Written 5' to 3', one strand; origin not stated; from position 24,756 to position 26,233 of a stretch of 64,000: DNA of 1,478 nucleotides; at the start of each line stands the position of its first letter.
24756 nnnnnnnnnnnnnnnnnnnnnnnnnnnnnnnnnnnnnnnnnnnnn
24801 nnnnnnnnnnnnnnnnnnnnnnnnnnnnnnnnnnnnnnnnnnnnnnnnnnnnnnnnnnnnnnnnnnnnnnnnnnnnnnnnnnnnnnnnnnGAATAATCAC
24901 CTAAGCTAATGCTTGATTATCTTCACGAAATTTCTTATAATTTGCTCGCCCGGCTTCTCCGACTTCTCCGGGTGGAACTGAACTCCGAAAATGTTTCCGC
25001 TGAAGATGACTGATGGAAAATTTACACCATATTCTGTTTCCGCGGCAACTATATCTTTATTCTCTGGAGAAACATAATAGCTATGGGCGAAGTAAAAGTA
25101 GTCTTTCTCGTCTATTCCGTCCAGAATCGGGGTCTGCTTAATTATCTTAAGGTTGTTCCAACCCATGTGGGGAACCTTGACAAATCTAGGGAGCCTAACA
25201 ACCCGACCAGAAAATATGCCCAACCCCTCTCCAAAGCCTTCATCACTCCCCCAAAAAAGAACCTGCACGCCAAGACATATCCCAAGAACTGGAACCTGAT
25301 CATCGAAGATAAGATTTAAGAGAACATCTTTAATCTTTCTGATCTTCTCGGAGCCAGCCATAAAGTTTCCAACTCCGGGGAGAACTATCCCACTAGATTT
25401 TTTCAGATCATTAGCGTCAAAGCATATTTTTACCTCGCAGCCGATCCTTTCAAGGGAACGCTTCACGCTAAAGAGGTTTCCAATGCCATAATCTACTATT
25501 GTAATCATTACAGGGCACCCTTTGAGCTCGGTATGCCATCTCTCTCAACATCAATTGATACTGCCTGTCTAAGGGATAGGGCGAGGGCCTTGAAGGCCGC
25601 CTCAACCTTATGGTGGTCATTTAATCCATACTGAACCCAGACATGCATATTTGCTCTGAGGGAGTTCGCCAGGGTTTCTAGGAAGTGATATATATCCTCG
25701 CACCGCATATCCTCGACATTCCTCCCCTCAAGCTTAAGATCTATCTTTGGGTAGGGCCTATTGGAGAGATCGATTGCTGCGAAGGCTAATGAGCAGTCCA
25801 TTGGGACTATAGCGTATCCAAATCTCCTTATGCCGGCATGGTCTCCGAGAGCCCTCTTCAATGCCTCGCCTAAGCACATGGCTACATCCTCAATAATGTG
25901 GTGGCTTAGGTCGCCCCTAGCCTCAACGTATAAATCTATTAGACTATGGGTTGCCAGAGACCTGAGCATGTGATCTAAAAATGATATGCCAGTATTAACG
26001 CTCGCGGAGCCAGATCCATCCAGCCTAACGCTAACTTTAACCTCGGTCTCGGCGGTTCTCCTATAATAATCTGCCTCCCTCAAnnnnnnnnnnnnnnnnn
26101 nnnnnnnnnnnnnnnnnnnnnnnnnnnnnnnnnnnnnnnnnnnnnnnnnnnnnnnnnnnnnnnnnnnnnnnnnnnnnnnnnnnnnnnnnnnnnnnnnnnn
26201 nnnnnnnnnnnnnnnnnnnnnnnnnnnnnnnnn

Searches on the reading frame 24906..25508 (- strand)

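Call 54: search_protein_families(library=pfam, proteins=[window:24906-25508:-], max_evalue=0.00001)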
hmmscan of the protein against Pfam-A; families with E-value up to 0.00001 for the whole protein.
window:24906-25508:- (200 aa): 1 family
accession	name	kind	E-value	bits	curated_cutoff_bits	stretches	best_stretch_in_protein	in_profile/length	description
PF00117.34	GATase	-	2.2e-22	80.1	22.8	1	4-195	2-187/190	Glutamine amidotransferase class-I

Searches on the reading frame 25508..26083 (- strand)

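Call 54: search_protein_families(library=pfam, proteins=[window:25508-26083:-], max_evalue=0.00001)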
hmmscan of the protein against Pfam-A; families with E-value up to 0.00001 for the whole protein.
window:25508-26083:- (191 aa): 1 family
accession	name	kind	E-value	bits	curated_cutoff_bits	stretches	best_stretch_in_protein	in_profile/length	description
PF00475.24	IGPD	-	1e-52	178.5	27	1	31-171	1-144/144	Imidazoleglycerol-phosphate dehydratase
